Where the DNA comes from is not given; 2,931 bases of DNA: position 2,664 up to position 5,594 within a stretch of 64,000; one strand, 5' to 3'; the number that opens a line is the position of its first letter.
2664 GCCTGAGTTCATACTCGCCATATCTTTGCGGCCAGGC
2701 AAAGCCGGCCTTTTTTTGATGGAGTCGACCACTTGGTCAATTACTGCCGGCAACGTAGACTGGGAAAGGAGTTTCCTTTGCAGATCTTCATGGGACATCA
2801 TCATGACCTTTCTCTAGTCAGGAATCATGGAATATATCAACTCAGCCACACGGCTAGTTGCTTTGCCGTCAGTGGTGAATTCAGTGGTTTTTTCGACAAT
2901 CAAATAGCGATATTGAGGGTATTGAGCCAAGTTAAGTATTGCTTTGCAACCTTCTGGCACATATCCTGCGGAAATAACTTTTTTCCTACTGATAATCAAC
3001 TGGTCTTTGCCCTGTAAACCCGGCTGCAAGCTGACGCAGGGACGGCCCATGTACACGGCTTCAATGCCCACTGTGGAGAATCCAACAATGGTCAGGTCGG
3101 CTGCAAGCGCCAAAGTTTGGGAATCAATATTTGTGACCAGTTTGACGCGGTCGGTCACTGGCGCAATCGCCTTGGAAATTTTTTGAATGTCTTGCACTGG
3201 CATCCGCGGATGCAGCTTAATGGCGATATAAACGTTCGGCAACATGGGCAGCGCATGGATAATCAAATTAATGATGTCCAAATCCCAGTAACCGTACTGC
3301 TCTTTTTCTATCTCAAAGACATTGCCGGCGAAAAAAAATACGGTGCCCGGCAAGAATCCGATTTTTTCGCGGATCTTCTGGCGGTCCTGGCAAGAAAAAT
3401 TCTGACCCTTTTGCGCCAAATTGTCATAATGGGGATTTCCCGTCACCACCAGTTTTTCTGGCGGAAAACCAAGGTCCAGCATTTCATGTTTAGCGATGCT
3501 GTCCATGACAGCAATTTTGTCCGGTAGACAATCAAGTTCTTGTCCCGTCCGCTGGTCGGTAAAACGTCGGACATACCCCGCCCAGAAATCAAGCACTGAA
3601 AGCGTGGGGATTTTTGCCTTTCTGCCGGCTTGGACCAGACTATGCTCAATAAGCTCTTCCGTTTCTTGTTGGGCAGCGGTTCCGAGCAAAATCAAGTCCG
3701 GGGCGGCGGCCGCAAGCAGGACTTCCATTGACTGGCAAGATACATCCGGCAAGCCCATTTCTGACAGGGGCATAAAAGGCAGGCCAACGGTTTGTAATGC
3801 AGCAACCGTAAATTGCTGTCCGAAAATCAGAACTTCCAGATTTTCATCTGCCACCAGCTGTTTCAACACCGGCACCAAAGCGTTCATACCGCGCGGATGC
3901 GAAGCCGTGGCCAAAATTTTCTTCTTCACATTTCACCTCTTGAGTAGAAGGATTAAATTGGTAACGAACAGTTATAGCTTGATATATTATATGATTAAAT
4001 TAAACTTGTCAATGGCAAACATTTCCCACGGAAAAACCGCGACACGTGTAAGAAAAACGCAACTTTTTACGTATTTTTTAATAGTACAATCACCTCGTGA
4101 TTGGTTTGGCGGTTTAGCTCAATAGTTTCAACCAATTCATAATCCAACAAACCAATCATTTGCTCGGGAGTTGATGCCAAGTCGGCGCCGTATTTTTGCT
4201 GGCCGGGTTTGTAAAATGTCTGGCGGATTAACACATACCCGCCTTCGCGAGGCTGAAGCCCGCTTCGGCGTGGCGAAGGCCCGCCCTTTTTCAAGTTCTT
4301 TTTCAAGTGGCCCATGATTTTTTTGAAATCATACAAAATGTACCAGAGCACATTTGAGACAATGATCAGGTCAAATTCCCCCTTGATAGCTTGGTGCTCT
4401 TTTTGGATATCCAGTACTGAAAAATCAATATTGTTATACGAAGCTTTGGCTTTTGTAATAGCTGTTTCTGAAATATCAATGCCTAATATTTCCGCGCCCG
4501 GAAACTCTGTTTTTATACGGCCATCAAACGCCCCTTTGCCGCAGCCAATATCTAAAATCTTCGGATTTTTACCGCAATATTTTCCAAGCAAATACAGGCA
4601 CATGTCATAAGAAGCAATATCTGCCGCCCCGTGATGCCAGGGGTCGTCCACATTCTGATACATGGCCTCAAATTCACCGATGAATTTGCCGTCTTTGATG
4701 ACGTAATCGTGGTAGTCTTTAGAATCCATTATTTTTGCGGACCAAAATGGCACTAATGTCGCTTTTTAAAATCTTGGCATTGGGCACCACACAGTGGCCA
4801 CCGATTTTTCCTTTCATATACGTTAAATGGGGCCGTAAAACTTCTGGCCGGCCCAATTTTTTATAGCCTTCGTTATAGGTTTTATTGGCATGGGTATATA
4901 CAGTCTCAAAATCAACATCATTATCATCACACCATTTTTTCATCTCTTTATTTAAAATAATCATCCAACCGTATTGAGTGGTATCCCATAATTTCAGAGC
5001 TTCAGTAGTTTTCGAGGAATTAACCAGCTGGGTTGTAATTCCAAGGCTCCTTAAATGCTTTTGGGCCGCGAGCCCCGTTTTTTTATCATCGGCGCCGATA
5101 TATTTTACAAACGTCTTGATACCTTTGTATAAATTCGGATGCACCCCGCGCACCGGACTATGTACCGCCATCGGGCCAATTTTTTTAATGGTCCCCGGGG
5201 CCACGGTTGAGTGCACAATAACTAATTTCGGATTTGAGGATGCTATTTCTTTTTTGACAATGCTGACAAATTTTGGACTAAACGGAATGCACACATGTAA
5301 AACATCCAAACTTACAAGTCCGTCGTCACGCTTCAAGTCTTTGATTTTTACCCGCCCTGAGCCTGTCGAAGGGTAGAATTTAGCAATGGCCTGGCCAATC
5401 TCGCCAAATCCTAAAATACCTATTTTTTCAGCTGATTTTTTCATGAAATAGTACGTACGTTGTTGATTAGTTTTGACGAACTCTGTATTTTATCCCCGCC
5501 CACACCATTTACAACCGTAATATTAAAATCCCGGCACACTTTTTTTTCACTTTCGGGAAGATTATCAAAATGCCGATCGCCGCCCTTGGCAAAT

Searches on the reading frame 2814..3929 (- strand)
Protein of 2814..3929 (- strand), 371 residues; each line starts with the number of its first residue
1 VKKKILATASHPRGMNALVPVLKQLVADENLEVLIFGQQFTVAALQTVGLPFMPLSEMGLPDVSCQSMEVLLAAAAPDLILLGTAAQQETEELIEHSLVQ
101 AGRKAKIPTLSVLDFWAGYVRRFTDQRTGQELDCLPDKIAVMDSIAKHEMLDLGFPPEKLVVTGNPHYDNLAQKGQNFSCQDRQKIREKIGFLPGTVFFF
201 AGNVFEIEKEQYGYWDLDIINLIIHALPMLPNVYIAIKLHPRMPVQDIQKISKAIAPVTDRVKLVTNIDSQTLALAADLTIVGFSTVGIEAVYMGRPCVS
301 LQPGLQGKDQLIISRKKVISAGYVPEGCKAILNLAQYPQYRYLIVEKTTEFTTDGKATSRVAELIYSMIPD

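Call 8: search_protein_families(library=pfam, proteins=[window:2814-3929:-], max_evalue=1)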
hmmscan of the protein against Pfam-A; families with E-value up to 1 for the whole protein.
window:2814-3929:- (371 aa): 4 families
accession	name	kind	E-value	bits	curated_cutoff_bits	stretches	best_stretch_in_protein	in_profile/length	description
PF02350.25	Epimerase_2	-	9.2e-06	25.2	30.6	1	143-365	130-346/347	UDP-N-acetylglucosamine 2-epimerase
PF04464.20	Glyphos_transf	-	7.6e-05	22.3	22.1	1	158-305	158-296/367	CDP-Glycerol:Poly(glycerophosphate) glycerophosphotransferase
PF05159.20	Capsule_synth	-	0.034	14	20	1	231-301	185-261/310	Capsule polysaccharide biosynthesis protein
PF13692.12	Glyco_trans_1_4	-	0.2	12.3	27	0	258-304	57-110/142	Glycosyl transferases group 1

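Call 32: find_encoding_contigs(protein=window:2814-3914:-, flank=4000, max_places=10)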
Protein window:2814-3914:- (366 aa): 7 contigs read that carry it; 3 places shown.
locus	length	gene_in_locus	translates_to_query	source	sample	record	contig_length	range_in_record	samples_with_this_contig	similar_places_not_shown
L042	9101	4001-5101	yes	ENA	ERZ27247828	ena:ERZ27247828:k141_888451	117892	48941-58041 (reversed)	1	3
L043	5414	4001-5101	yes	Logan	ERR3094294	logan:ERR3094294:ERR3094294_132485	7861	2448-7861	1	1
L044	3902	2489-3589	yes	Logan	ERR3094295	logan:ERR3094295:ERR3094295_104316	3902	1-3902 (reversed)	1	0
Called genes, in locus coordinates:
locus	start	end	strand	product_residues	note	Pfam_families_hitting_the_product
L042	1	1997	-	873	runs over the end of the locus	PF04932:Wzy_C, PF13432:TPR_16 (faint), PF14559:TPR_19 (faint), PF07719:TPR_2 (faint), PF13428:TPR_14 (faint), PF13431:TPR_17 (faint)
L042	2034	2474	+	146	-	PF01467:CTP_transf_like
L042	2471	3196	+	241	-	-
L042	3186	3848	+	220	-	PF05401:NodS, PF05175:MTS (weak), PF06325:PrmA, PF13489:Methyltransf_23, PF13847:Methyltransf_31, PF08241:Methyltransf_11, PF08242:Methyltransf_12, PF13649:Methyltransf_25, +1 more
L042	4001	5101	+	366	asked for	PF02350:Epimerase_2 (weak)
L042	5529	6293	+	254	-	-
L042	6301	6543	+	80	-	-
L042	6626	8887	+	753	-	PF01041:DegT_DnrJ_EryC1, PF00266:Aminotran_5, PF00465:Fe-ADH, PF25137:ADH_Fe_C (weak)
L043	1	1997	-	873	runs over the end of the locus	PF04932:Wzy_C, PF13432:TPR_16 (faint), PF14559:TPR_19 (faint), PF07719:TPR_2 (faint), PF13428:TPR_14 (faint), PF13431:TPR_17 (faint)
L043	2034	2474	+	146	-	PF01467:CTP_transf_like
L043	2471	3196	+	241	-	-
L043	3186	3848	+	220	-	PF05401:NodS, PF05175:MTS (weak), PF06325:PrmA, PF13489:Methyltransf_23, PF13847:Methyltransf_31, PF08241:Methyltransf_11, PF08242:Methyltransf_12, PF13649:Methyltransf_25, +1 more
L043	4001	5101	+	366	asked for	PF02350:Epimerase_2 (weak)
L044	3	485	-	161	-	?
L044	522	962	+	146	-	PF01467:CTP_transf_like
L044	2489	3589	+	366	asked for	PF02350:Epimerase_2 (weak)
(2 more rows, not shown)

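Call 41: find_homologous_proteins(query=window:2814-3914:-, max_evalue=1e-20)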
Query window:2814-3914:- (366 aa): 47 proteins with E <= 1e-20 among 8000 candidates.
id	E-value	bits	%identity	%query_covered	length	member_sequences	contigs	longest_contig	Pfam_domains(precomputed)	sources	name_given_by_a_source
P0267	1.5e-240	815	100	100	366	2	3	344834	PF02350.26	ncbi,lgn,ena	-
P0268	3.6e-112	393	49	99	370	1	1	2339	PF02350.26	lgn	-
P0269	8.1e-103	362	47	99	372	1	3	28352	PF02350.26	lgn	-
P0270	3.8e-102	360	46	99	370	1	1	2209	PF02350.26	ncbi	-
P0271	1.5e-97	345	46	99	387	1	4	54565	PF02350.26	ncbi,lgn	-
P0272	3.9e-95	337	44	99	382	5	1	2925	PF05159.21,PF02350.26,PF04464.21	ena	-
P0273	2.9e-94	334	45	99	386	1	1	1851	PF02350.26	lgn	-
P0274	7.7e-94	333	43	99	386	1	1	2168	PF02350.26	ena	-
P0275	2.3e-93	331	43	99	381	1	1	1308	PF02350.26,PF04464.21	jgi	-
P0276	1.2e-92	329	45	99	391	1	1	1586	-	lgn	-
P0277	3.0e-92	328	43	99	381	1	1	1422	PF02350.26,PF04464.21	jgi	jgi:hypothetical protein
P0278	9.4e-91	323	45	99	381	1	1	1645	PF02350.26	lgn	-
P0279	2.9e-90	321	43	99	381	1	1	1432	PF02350.26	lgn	-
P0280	1.8e-89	319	44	99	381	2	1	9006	PF02350.26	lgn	-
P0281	5.9e-89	317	43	99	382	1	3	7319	PF02350.26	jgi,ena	-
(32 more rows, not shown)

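Call 43: find_encoding_contigs(protein=P0271, flank=5000, max_places=2)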
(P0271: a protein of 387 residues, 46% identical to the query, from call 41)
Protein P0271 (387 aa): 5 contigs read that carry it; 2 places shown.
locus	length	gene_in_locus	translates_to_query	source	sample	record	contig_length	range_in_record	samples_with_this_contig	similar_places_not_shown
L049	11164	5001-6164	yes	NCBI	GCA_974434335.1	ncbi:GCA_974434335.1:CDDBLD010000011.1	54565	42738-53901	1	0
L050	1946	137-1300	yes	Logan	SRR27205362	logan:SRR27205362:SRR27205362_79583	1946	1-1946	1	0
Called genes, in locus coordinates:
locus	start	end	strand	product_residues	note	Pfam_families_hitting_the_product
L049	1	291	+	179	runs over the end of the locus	PF20122:DUF6512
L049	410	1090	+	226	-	PF04191:PEMT (weak), PF04140:ICMT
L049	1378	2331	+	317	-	PF10648:Gmad2, PF10646:Germane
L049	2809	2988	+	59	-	-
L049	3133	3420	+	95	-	-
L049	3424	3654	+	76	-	PF07927:HicA_toxin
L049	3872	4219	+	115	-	-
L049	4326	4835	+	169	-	PF00156:Pribosyltran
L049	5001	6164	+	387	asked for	PF02350:Epimerase_2 (weak)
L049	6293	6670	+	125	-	PF01230:HIT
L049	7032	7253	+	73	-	PF22277:EncFtn-like, PF03232:COQ7 (weak), PF02915:Rubrerythrin (weak)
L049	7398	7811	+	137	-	PF01894:YjbQ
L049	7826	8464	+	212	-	PF07690:MFS_1, PF05977:MFS_3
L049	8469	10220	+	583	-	PF14716:HHH_8, PF14520:HHH_5, PF14791:DNA_pol_B_thumb, PF02811:PHP (weak)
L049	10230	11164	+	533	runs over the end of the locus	?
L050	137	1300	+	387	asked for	PF02350:Epimerase_2 (weak)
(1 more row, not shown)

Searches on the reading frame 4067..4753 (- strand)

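Call 85: search_protein_families(library=pfam, proteins=[window:4067-4753:-], max_evalue=1)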
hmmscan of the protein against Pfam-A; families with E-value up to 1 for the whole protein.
window:4067-4753:- (228 aa): 21 families
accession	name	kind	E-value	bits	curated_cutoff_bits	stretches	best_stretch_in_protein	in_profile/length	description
PF13847.12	Methyltransf_31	-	3.5e-17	62.9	27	1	62-158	3-105/145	Methyltransferase domain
PF08242.18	Methyltransf_12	-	1.8e-14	54.7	30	1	67-158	1-96/98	Methyltransferase domain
PF13649.12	Methyltransf_25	-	6.9e-14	52.8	27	1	66-158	1-97/97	Methyltransferase domain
PF08241.18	Methyltransf_11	-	7.1e-12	46.2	21.2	1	67-158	1-91/95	Methyltransferase domain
PF13489.12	Methyltransf_23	-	3.4e-10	40.3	27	1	56-158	16-112/164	Methyltransferase domain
PF06325.19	PrmA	-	9.7e-09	35.6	22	1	50-158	149-254/296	Ribosomal protein L11 methyltransferase (PrmA)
PF05401.17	NodS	-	2.9e-08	34.2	24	1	34-150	14-129/201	Nodulation protein S (NodS)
PF05175.20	MTS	-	2.3e-06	27.8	23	1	59-132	30-104/170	Methyltransferase small domain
PF01739.24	CheR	-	1.9e-05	24.6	27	1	107-158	118-169/195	CheR methyltransferase, SAM binding domain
PF02390.23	Methyltransf_4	-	3.9e-05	23.6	24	1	63-112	2-51/173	Putative methyltransferase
PF00891.24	Methyltransf_2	-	0.00042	20.2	22.3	1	64-158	64-160/210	O-methyltransferase domain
PF03291.22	mRNA_G-N7_MeTrfase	-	0.00099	18.7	26.6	1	55-109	48-107/315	mRNA (guanine-N(7))-methyltransferase domain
PF02353.26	CMAS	-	0.001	18.9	27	1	43-133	45-134/273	Mycolic acid cyclopropane synthetase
PF05219.18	DREV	-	0.0041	16.7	26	1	62-146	94-170/265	DREV methyltransferase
PF13679.12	Methyltransf_32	-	0.0061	17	27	1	62-112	25-80/143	Methyltransferase domain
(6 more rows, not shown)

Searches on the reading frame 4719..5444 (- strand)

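Call 85: search_protein_families(library=pfam, proteins=[window:4719-5444:-], max_evalue=1)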
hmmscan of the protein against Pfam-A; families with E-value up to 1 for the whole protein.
window:4719-5444:- (241 aa): 5 families
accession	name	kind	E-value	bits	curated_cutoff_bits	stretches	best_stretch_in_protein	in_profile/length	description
PF02826.25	2-Hacid_dh_C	-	0.0073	16.1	25.1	1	5-28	36-59/178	D-isomer specific 2-hydroxyacid dehydrogenase, NAD binding domain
PF00984.24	UDPG_MGDP_dh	-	0.014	15.9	25.4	1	146-227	2-72/94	UDP-glucose/GDP-mannose dehydrogenase family, central domain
PF00899.27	ThiF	-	0.1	12.2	28.1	1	6-36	21-51/238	ThiF family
PF03721.20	UDPG_MGDP_dh_N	-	0.15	12.1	27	1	69-90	111-132/187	UDP-glucose/GDP-mannose dehydrogenase family, NAD binding domain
PF03807.23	F420_oxidored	-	0.29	12.2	21.6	1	7-28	1-22/94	NADP oxidoreductase coenzyme F420-dependent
